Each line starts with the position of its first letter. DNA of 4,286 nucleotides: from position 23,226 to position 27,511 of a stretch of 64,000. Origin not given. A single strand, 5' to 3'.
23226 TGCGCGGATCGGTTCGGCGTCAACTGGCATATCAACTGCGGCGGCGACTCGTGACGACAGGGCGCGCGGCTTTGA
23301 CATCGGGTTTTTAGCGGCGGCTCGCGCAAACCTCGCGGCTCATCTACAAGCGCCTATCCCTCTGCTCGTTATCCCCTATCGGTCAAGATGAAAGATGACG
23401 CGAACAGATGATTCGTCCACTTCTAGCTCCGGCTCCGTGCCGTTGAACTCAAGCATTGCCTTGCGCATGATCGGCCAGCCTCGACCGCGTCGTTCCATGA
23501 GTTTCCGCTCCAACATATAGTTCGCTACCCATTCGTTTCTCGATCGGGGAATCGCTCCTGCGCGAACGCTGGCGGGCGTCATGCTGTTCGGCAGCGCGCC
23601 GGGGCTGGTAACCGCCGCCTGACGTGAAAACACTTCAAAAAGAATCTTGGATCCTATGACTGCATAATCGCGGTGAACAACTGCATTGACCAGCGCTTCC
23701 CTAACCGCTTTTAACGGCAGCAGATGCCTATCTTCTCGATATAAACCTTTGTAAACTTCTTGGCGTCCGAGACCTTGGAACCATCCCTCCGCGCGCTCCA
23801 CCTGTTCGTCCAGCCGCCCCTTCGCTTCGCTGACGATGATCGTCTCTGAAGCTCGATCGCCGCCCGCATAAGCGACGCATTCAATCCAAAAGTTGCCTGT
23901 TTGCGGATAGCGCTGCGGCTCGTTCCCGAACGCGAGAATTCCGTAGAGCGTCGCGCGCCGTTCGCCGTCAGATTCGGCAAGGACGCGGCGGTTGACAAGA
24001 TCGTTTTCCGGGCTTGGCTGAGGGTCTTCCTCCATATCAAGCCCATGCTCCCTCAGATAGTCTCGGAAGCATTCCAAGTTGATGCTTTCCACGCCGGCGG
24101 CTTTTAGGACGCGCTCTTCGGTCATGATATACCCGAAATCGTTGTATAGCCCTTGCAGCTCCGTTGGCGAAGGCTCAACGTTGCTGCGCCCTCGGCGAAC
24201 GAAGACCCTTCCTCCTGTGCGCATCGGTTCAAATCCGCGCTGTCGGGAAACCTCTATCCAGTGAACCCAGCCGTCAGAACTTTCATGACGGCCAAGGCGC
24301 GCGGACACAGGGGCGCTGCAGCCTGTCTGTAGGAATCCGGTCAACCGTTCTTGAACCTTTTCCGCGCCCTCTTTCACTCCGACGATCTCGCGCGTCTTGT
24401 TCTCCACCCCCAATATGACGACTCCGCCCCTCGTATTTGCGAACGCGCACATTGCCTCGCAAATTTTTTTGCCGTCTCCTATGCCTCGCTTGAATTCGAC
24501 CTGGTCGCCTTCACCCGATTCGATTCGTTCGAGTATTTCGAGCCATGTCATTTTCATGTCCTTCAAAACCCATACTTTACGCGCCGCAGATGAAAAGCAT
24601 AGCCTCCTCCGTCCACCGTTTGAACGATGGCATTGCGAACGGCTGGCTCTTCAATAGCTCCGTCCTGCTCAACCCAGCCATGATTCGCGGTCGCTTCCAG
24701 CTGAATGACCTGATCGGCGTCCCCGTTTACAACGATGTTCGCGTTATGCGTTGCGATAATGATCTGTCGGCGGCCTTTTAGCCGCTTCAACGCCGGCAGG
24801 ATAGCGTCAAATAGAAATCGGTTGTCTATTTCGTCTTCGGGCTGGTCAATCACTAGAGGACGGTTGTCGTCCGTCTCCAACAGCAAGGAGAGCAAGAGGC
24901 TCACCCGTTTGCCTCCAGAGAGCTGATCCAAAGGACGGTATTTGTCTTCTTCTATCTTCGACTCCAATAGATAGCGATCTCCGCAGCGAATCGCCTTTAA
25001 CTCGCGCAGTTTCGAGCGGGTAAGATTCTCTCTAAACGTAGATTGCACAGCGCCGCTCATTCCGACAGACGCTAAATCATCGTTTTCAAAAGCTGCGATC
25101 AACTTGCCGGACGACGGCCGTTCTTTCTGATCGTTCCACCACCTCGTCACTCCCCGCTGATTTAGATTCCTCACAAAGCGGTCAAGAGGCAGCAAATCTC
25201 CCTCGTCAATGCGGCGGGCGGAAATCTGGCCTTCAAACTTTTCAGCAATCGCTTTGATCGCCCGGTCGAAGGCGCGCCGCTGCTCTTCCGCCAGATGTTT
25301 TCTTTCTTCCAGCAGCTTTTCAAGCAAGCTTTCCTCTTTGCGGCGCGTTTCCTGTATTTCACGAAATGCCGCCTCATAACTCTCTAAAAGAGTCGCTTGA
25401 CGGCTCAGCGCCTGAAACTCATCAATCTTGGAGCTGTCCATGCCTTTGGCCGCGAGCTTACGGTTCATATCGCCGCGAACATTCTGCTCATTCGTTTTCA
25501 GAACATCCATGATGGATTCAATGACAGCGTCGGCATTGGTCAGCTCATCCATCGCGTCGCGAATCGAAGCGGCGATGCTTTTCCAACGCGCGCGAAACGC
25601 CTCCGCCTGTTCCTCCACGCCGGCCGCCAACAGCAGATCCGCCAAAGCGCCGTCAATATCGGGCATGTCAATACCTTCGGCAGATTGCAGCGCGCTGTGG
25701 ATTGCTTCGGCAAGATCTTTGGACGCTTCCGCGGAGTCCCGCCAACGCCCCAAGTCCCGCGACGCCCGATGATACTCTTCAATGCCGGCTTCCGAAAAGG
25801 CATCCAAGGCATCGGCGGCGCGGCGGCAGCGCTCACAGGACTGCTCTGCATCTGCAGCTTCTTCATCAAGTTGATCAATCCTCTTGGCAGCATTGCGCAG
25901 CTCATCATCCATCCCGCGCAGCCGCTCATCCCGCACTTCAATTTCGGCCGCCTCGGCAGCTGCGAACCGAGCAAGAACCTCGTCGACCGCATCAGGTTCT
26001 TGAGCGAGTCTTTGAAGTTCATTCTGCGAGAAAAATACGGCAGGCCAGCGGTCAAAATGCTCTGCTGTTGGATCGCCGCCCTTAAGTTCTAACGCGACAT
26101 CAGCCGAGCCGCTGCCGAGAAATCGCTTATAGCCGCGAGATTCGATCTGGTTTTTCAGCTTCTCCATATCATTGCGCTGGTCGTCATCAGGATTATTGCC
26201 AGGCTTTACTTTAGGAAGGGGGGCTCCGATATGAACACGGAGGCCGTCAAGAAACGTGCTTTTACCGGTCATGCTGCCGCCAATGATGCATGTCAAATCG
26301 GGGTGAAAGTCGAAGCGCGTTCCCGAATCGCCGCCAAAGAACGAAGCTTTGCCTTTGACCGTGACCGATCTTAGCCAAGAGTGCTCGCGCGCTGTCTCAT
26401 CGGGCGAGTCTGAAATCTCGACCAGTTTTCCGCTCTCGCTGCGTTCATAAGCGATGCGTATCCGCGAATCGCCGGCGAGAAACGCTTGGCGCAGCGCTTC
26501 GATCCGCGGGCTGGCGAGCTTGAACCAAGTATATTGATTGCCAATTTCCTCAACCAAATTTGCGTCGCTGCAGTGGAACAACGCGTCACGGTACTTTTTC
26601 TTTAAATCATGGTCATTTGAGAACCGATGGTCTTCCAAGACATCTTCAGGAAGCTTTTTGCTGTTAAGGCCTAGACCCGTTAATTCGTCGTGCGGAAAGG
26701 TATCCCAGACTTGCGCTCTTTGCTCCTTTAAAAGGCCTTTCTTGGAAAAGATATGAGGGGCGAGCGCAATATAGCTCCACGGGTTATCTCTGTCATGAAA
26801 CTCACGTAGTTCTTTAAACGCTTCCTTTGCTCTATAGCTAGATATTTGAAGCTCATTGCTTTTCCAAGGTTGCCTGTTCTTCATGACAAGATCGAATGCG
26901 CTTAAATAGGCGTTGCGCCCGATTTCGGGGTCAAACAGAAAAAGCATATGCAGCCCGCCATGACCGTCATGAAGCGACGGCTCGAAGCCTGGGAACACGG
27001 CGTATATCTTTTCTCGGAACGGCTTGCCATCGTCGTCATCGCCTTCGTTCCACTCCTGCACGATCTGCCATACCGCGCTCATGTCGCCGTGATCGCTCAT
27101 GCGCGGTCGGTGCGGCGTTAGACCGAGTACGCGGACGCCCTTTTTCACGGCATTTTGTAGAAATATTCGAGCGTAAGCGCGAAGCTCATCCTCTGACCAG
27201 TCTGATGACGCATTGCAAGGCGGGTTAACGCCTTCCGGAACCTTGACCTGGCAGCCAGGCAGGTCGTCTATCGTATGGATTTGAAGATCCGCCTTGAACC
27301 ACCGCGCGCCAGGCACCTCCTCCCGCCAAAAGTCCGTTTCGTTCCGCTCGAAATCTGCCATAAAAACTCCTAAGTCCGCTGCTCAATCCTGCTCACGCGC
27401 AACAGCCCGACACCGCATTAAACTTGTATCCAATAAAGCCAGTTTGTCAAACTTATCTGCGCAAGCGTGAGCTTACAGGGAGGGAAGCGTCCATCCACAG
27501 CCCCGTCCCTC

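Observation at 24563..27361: Fused PHP-phosphoesterase / SMC-Rad50-like ABC ATPase in an operon with an AlbA_2-HATPase protein: candidate SbcCD-like single-polypeptide nuclease system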

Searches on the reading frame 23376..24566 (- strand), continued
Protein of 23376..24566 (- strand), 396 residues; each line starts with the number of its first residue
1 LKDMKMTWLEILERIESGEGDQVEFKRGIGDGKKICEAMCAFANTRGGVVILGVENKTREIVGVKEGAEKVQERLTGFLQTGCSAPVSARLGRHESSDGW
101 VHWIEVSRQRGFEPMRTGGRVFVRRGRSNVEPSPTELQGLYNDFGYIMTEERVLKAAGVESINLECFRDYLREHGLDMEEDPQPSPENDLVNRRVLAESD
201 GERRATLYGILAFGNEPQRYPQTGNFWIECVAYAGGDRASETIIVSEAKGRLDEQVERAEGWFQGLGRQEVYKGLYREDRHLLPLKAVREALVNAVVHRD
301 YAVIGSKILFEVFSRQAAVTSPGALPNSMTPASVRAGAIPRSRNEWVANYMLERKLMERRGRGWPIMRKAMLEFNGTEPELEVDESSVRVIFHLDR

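Call 102: find_encoding_contigs(protein=P0124, flank=8000, max_places=2)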
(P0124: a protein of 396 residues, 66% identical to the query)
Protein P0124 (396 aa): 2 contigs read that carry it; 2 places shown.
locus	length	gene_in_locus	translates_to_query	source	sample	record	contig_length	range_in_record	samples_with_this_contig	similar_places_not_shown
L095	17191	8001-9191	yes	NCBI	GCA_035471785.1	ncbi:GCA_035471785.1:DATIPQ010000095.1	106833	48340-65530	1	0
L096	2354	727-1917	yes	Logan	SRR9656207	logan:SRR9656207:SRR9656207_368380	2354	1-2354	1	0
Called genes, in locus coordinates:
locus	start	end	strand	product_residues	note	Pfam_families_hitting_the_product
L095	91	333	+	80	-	PF00830:Ribosomal_L28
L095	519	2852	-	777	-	PF05787:PhoX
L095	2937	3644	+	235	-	PF00005:ABC_tran, PF13304:AAA_21 (faint)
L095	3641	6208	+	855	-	PF12704:MacB_PCD (weak), PF02687:FtsX, PF12704:MacB_PCD, PF02687:FtsX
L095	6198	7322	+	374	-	PF07143:AttH, PF17186:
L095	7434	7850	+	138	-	PF22091:DUF6941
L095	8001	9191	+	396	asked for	PF04326:SLFN_AlbA_2, PF13749:HATPase_c_4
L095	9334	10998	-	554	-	PF01425:Amidase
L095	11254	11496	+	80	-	-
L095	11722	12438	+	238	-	PF00154:RecA_N, PF06745:ATPase (weak), PF27531:MT3502_N (faint)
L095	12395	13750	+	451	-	PF11799:IMS_C (faint)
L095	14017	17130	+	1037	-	PF02811:PHP, PF07733:DNA_pol3_alpha, PF17657:DNA_pol3_finger, PF14579:HHH_6, PF01336:tRNA_anti-codon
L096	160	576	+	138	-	PF22091:DUF6941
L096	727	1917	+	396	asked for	PF04326:SLFN_AlbA_2, PF13749:HATPase_c_4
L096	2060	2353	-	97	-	?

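Call 124: search_protein_families(library=phrogs, proteins=[window:23376-24551:-], max_evalue=0.001)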
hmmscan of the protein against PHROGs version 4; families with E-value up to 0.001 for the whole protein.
window:23376-24551:- (391 aa): 1 family
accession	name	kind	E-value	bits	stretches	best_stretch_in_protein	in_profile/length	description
phrog_12156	-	DNA, RNA and nucleotide metabolism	5.2e-37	128.6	1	14-385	18-397/485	DNA helicase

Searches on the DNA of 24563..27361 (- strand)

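Call 94: search_dna_similar(query=L085:7416-11329:+, collection=ecoli_genomes, mode=near, max_rows=8)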
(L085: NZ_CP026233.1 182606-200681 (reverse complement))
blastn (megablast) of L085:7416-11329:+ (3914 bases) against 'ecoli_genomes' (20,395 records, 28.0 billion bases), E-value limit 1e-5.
No match.

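Call 95: search_dna_similar(query=L085:7416-11329:+, collection=plasmids, mode=near, max_rows=10)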
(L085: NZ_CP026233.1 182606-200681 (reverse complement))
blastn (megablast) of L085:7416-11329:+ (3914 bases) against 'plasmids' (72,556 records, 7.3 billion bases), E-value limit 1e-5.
Records with a match: 1; places in all: 1; records where one place covers at least 80% of the query: 1.
Best place of each record, by identity: >=99% 1.
By first word of the organism name: Citrobacter 1.
By predicted mobility (MOB-suite, as given by PLSDB): conjugative 1.
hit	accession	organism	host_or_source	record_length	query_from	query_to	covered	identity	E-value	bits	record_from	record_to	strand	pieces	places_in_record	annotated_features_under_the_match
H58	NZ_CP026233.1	Citrobacter freundii complex sp. CFNIH4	-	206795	1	3914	100%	100.0%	0e+0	7228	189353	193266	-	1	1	TrlF family AAA-like ATPase | RNA-binding domain-containing protein | restriction endonuclease subunit S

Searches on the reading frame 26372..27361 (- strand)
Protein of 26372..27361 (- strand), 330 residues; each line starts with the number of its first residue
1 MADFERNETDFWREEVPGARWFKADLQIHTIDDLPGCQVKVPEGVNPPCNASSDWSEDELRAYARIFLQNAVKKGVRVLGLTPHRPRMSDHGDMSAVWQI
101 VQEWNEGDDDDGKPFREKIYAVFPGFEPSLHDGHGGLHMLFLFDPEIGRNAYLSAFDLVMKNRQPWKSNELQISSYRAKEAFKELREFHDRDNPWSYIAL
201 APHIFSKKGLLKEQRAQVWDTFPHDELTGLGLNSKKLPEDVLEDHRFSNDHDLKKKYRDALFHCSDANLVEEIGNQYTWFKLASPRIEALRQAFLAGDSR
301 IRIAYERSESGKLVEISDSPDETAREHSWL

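Call 33: search_solved_structures(query=A2, max_evalue=10, show_alignments=3)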
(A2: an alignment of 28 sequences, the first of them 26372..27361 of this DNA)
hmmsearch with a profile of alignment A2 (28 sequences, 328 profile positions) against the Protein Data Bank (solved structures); distinct sequences matched with E-value up to 10: 0.

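Call 34: search_protein_families(library=pfam, alignment_id=A2, max_evalue=10)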
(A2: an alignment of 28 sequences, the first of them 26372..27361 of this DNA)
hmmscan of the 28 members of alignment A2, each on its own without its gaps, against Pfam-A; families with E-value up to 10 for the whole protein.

A. member 1, window:26372-27361:- (330 aa): 1 family
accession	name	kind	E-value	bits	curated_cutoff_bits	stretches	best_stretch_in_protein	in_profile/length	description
PF13263.12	PHP_C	-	0.053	13.5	21.3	1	265-298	22-55/56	PHP-associated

B. families by the number of members that match (of 28 scanned): 9 families
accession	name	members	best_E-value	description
PF13263.12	PHP_C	7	0.0009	PHP-associated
PF23562.2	AMP-binding_C_3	2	0.11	AMP-binding enzyme C-terminal domain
PF19939.4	DUF6401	2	0.11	Family of unknown function (DUF6401)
PF13487.12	HD_5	2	0.13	HD domain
PF12706.13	Lactamase_B_2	1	0.025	Beta-lactamase superfamily domain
PF14252.11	DUF4347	1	0.025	Domain of unknown function (DUF4347)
PF13280.12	WYL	1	0.13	WYL domain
PF09754.15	PAC2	1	0.14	PAC2 family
PF01402.27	RHH_1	1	0.57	Ribbon-helix-helix protein, copG family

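Call 39: search_protein_families(library=ncbifam, alignment_id=A2, max_evalue=1)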
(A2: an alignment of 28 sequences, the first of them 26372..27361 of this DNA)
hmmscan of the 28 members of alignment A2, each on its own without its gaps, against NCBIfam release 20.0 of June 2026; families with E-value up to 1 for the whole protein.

A. member 1, window:26372-27361:- (330 aa): 4 families
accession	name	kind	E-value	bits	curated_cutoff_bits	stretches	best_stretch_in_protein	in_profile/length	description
NF045780.1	TrlF_fam_ATP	equivalog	1.2e-31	110.3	350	1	18-316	2-290/944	TrlF family AAA-like ATPase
NF045781.1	Spaf1101_AAA_ATP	equivalog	5.4e-06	25.1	475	1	195-309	201-309/836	Spaf_1101 family AAA-like ATPase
NF042955.1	Ppl_antiphage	equivalog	0.0047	14.9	1000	1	260-297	198-235/882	anti-phage protein Ppl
NF009605.0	PRK13059.1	equivalog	0.23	10.4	313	1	139-201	4-63/295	putative lipid kinase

B. families by the number of members that match (of 28 scanned): 9 families
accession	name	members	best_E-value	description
NF045780.1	TrlF_fam_ATP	28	3.5e-32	TrlF family AAA-like ATPase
NF042955.1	Ppl_antiphage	28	3e-11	anti-phage protein Ppl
NF045781.1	Spaf1101_AAA_ATP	27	6.8e-08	Spaf_1101 family AAA-like ATPase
NF038032.1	CehA_McbA_metalo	1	0.006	CehA/McbA family metallohydrolase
NF005969.0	PRK08057.1-3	1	0.068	cobalt-precorrin-6A reductase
NF008679.0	PRK11700.1-2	1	0.072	VOC family protein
NF033757.1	gliding_CglB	1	0.2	adventurous gliding motility lipoprotein CglB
NF009605.0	PRK13059.1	1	0.23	putative lipid kinase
NF005095.0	PRK06523.1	1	0.25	oxidoreductase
